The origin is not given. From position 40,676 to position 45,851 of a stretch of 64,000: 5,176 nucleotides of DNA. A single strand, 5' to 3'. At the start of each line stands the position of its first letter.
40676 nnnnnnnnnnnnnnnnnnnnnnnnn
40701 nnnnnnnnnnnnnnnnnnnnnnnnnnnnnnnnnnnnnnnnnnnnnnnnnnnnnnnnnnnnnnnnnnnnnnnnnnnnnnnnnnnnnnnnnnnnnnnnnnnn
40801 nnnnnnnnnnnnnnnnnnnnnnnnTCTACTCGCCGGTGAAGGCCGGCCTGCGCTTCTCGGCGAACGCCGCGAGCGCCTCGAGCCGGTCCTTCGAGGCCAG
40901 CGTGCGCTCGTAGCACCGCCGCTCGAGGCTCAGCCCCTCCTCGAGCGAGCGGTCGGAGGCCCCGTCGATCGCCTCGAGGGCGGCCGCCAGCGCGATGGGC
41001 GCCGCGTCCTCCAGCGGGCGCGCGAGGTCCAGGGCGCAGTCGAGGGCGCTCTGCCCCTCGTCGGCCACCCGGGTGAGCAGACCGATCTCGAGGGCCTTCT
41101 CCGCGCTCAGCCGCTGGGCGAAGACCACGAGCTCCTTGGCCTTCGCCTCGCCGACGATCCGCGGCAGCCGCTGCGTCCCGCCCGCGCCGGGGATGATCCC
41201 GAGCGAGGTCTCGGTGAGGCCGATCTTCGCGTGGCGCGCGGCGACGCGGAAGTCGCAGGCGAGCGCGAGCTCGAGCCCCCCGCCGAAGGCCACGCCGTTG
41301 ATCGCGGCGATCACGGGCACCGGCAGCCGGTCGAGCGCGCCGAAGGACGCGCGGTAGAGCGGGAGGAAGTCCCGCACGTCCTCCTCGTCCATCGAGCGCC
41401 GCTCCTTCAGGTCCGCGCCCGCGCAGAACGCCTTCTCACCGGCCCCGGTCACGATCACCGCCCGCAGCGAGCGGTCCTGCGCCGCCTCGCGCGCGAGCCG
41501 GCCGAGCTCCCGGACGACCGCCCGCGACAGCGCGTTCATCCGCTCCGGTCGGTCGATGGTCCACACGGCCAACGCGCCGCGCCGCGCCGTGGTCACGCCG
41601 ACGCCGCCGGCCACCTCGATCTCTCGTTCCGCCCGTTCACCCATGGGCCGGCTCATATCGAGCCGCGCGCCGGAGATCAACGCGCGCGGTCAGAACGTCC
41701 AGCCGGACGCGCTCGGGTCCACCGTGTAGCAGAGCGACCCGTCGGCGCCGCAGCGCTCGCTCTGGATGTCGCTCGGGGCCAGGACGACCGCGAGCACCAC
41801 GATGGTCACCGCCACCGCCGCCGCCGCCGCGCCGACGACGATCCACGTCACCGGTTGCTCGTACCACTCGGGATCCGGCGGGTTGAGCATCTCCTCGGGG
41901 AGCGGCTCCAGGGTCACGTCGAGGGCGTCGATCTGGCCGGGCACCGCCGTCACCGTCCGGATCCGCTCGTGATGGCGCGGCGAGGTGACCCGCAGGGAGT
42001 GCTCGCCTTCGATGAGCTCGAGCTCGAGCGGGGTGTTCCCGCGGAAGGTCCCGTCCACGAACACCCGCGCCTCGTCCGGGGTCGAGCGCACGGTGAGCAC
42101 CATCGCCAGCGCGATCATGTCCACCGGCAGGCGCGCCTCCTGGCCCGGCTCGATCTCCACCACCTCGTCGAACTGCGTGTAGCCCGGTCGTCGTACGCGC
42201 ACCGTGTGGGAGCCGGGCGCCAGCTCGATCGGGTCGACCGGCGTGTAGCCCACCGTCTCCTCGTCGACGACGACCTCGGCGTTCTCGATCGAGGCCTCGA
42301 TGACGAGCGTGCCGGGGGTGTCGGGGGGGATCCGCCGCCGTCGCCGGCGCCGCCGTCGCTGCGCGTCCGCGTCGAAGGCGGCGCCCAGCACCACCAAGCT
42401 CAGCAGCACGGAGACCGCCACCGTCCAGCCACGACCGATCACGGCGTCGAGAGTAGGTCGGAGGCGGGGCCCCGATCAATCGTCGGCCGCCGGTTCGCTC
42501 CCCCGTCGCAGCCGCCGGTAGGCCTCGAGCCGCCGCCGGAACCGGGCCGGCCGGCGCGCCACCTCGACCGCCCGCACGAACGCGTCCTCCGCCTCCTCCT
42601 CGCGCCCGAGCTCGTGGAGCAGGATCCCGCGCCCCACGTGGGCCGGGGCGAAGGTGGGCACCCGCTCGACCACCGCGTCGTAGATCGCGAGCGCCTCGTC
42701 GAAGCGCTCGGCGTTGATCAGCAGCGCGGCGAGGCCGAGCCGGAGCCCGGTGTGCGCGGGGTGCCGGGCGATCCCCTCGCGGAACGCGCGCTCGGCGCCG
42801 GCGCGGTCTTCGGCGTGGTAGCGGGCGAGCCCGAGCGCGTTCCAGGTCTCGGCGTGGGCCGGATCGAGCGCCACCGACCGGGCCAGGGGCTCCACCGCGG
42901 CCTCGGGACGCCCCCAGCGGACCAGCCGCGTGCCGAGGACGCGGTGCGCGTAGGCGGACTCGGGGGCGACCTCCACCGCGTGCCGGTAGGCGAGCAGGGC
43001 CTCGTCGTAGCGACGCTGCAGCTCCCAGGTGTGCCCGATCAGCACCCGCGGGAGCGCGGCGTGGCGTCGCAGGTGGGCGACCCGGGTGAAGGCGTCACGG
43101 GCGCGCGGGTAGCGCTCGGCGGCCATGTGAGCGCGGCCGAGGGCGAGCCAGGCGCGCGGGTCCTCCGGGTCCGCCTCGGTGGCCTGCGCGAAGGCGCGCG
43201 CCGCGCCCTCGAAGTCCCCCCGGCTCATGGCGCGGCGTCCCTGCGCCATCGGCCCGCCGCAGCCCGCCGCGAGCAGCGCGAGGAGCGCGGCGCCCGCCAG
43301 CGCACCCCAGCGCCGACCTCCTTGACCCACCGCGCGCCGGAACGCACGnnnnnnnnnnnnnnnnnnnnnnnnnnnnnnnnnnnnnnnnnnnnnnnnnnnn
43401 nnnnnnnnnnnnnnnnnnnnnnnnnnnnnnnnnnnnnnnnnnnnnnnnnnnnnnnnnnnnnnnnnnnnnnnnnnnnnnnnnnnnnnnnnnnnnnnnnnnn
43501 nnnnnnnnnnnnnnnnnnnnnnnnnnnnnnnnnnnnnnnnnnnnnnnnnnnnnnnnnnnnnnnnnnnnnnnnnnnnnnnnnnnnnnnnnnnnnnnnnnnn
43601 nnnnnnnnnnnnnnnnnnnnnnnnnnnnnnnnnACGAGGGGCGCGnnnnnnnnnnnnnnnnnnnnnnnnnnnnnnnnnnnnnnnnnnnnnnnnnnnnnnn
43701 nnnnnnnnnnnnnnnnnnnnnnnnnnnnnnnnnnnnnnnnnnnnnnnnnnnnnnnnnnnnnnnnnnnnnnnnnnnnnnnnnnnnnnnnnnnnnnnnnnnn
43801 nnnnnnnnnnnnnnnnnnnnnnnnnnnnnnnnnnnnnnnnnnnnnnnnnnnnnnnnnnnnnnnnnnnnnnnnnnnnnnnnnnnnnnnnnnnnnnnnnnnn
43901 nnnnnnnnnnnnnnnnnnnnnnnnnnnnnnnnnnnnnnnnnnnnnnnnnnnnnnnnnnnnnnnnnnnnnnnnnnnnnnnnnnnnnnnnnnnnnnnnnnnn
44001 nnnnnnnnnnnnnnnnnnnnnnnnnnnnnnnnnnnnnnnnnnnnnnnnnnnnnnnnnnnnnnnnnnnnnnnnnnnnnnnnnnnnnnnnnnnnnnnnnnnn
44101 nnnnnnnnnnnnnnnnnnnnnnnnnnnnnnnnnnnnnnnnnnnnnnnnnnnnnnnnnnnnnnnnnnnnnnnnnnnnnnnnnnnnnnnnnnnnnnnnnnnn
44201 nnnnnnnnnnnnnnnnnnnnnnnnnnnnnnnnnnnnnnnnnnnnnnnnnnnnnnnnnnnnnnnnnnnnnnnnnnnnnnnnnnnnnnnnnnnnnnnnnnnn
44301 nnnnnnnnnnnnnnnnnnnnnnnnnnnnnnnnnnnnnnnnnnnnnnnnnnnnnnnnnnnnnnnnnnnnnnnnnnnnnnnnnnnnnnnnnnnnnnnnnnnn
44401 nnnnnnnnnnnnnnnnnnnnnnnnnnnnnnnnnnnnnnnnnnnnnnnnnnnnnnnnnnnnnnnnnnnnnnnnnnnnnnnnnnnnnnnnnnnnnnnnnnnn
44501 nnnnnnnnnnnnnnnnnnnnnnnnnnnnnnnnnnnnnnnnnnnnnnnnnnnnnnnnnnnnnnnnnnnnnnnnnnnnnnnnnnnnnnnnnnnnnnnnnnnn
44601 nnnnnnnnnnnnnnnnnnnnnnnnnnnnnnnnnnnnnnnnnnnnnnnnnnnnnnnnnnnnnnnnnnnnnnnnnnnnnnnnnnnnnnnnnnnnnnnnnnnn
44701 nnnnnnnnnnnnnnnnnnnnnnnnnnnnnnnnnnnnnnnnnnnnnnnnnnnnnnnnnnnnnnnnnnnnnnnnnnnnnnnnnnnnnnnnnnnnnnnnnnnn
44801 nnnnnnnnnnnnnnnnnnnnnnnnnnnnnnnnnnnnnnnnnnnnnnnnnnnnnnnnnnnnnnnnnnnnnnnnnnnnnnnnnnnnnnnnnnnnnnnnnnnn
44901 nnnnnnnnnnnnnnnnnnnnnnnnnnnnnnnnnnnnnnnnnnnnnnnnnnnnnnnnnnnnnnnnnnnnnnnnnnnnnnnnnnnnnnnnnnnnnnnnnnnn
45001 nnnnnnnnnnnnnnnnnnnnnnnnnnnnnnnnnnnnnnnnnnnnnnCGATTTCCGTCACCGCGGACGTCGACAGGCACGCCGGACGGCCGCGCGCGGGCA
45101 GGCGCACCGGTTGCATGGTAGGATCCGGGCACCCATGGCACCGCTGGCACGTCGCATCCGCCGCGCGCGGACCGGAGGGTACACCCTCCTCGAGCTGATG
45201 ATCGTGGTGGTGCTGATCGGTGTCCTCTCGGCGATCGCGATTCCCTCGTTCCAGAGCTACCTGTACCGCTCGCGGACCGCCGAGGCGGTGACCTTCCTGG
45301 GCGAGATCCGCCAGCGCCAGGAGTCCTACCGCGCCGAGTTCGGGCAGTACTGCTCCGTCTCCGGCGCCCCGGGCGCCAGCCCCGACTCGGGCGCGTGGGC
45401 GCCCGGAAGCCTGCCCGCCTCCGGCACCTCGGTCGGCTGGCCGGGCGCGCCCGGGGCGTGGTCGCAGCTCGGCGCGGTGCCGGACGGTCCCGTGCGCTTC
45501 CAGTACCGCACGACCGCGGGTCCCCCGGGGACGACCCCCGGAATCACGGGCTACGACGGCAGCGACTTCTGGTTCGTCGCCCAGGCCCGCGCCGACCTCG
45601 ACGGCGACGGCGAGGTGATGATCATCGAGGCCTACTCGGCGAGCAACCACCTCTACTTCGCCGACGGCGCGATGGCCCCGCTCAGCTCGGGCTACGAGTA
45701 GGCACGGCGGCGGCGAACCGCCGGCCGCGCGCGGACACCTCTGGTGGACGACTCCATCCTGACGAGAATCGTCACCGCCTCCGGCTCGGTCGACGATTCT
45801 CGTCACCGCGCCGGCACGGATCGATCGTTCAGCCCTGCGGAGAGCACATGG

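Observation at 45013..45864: Duplicated regulatory module in front of two tandem pilin genes: two TGACG-N5-CGTCA palindromes 31 bp apart, about 50 bp upstream of a sigma54 -24/-12 promoter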

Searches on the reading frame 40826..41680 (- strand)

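Call 6: search_protein_families(library=pfam, proteins=[window:40826-41680:-], max_evalue=0.01)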
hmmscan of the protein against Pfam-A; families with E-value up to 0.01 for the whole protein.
window:40826-41680:- (284 aa): 2 families
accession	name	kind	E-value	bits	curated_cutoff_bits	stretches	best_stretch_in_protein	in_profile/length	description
PF00378.25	ECH_1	-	4.1e-64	216.8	27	1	35-283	4-250/251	Enoyl-CoA hydratase/isomerase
PF16113.10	ECH_2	-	1.9e-36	126.6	27.2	1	38-209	2-175/335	Enoyl-CoA hydratase/isomerase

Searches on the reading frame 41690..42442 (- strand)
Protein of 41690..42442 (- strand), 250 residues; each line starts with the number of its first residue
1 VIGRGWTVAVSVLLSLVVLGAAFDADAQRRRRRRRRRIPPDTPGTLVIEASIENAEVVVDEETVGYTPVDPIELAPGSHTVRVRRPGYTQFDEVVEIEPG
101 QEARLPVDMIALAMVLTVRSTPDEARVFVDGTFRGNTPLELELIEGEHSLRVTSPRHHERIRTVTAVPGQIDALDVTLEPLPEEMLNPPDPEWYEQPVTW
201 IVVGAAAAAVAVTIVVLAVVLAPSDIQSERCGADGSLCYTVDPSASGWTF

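Call 6: search_protein_families(library=pfam, proteins=[window:41690-42442:-], max_evalue=0.01)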
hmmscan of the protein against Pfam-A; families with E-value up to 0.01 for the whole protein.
window:41690-42442:- (250 aa): 2 families
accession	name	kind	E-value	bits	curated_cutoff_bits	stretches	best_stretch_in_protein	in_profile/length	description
PF08308.17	PEGA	-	3e-28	98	20.8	2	44-105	2-63/71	PEGA domain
PF13620.12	CarboxypepD_reg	-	4.6e-08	33.7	32.3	1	73-109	44-81/82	Carboxypeptidase regulatory-like domain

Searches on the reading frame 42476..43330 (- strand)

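Call 52: search_protein_families(library=pfam, proteins=[window:42476-43330:-], max_evalue=0.00001)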
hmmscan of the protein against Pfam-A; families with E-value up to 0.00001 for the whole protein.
window:42476-43330:- (284 aa): 15 families
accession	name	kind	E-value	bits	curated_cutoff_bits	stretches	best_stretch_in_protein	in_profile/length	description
PF07719.23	TPR_2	-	8.3e-27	91.5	27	0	58-87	1-30/34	Tetratricopeptide repeat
PF13432.12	TPR_16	-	1.7e-24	86.4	32.7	3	29-86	2-59/65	Tetratricopeptide repeat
PF14559.12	TPR_19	-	2.7e-23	82.5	25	2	34-86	1-53/68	Tetratricopeptide repeat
PF00515.34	TPR_1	-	3.8e-23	80.7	27.8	0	228-258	1-31/34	Tetratricopeptide repeat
PF13414.12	TPR_11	-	5e-20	71.4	26.8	1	31-69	1-39/42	TPR repeat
PF13428.12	TPR_14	-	2.2e-17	62.2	23.5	0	31-67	8-44/44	Tetratricopeptide repeat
PF13431.12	TPR_17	-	3.1e-17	61.8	24.4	0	47-78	2-33/34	Tetratricopeptide repeat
PF13181.12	TPR_8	-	2e-15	56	25.7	0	229-259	2-32/34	Tetratricopeptide repeat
PF13424.12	TPR_12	-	2.4e-13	50.5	30.1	0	198-259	7-76/77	Tetratricopeptide repeat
PF23914.1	TPR_CcmH_CycH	-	3.2e-12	47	42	0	53-88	45-80/158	Cytochrome c-type biogenesis protein H TPR domain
PF24575.1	TPR_Slam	-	2.2e-09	38.1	35.2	0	29-81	52-104/104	Surface lipoprotein assembly modifier, N-terminal TPR repeats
PF13174.12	TPR_6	-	3.1e-09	37.3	26.3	0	198-225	4-31/33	Tetratricopeptide repeat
PF13176.12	TPR_7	-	8.8e-09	35.2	27.9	0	60-90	1-31/36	Tetratricopeptide repeat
PF13371.12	TPR_9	-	4.3e-08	33.5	35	0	138-191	7-60/73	Tetratricopeptide repeat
PF09976.15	TPR_21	-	2.4e-06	27.8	25.5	0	170-258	86-176/193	Tetratricopeptide repeat-like domain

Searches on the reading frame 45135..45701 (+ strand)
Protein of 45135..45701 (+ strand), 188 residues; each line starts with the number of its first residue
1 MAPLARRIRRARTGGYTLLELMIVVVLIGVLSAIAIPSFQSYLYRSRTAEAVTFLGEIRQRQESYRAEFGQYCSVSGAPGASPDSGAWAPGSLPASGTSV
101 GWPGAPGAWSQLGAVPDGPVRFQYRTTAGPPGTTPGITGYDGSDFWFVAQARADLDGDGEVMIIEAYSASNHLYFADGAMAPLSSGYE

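Call 6: search_protein_families(library=pfam, proteins=[window:45135-45701:+], max_evalue=0.01)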
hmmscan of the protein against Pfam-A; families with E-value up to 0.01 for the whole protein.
window:45135-45701:+ (188 aa): 2 families
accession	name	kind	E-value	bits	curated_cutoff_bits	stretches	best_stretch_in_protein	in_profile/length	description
PF16732.10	ComP_DUS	-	1.4e-06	29.5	27.3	1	37-80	1-46/87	Type IV minor pilin ComP, DNA uptake sequence receptor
PF07963.17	N_methyl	-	3.5e-06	26.8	21.2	1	12-36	3-27/27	Prokaryotic N-terminal methylation motif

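Call 7: search_protein_families(library=ncbifam, proteins=[window:45135-45701:+], max_evalue=0.01)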
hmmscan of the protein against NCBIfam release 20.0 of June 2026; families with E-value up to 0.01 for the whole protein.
window:45135-45701:+ (188 aa): 8 families
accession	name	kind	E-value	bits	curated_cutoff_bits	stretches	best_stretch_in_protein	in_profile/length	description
NF041775.1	typeIV_PilA_Myxo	equivalog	6.5e-14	52.4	400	1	11-87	8-84/214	type IV pilin protein PilA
NF007862.0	PRK10574.1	equivalog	9.3e-10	38.8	138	1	13-46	4-37/145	prepilin peptidase-dependent pilin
TIGR01710.1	typeII_sec_gspG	equivalog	1.1e-08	35.2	88.85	1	15-74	2-61/134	type II secretion system major pseudopilin GspG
TIGR01708.2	typeII_sec_gspH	equivalog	1.7e-06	28.1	80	1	15-63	3-52/169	type II secretion system minor pseudopilin GspH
TIGR02532.1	IV_pilin_GFxxxE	domain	1.9e-05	24.3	16.3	1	15-36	3-24/24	prepilin-type N-terminal cleavage/methylation domain-containing protein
NF007800.0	PRK10506.1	equivalog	0.00013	21.8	158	1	12-53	7-48/163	prepilin peptidase-dependent protein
TIGR02596.1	TIGR02596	subfamily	0.00031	20.9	70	1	16-50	1-36/196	Verru_Chthon cassette protein D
NF040999.1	pilin_ComGC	equivalog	0.00077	19.6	75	1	15-40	3-28/84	competence type IV pilus major pilin ComGC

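Call 76: search_solved_structures(query=window:45135-45698:+, max_evalue=0.001)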
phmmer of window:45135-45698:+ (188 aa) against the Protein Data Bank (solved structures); distinct sequences matched with E-value up to 0.001: 16.
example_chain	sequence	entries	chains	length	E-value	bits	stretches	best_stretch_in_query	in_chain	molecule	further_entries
8tj2_C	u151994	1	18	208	5.1e-10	42.8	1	16-86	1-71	Type IV major pilin protein PilA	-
9egp_A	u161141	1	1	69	9.7e-09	38.7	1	13-71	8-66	Geopilin domain 1 protein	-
3sok_A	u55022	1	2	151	1.8e-08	37.8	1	16-75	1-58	Fimbrial protein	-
1oqw_A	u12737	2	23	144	5.5e-08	36.2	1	16-65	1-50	Fimbrial protein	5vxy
8tum_e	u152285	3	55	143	6e-08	36.1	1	16-63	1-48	Type IV major pilin protein PilA | Pilin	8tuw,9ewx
7tgg_A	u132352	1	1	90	7.4e-08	35.8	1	13-68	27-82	Geopilin domain 1 protein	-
5kua_A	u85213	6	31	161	1.1e-07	35.2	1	16-81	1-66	pilin | Neisseria meningitidis PilE variant SB-GATDH | Neisseria meningitidis PilE, SB-DATDH variant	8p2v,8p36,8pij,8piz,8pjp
1ay2_A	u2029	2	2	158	1.1e-07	35.2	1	16-84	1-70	TYPE 4 PILIN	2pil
8p3b_A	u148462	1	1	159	1.3e-07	35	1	16-80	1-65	Fimbrial protein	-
9laa_A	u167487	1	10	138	2.1e-07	34.3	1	12-102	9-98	Type IV pilin protein PilA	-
8tob_GA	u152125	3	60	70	2.1e-07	34.3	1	17-60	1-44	Fimbrial protein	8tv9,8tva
2hi2_A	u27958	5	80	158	2.2e-07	34.2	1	16-73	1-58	Fimbrial protein | PilA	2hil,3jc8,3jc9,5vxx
9xnc_G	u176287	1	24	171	2.5e-07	34.1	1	15-61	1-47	Bacteria pilus (like)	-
2m7g_A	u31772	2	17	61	1.2e-06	31.8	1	16-68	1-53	Geopilin domain 1 protein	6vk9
6gv9_A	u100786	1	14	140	2e-05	27.9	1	16-80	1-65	Prepilin peptidase-dependent protein D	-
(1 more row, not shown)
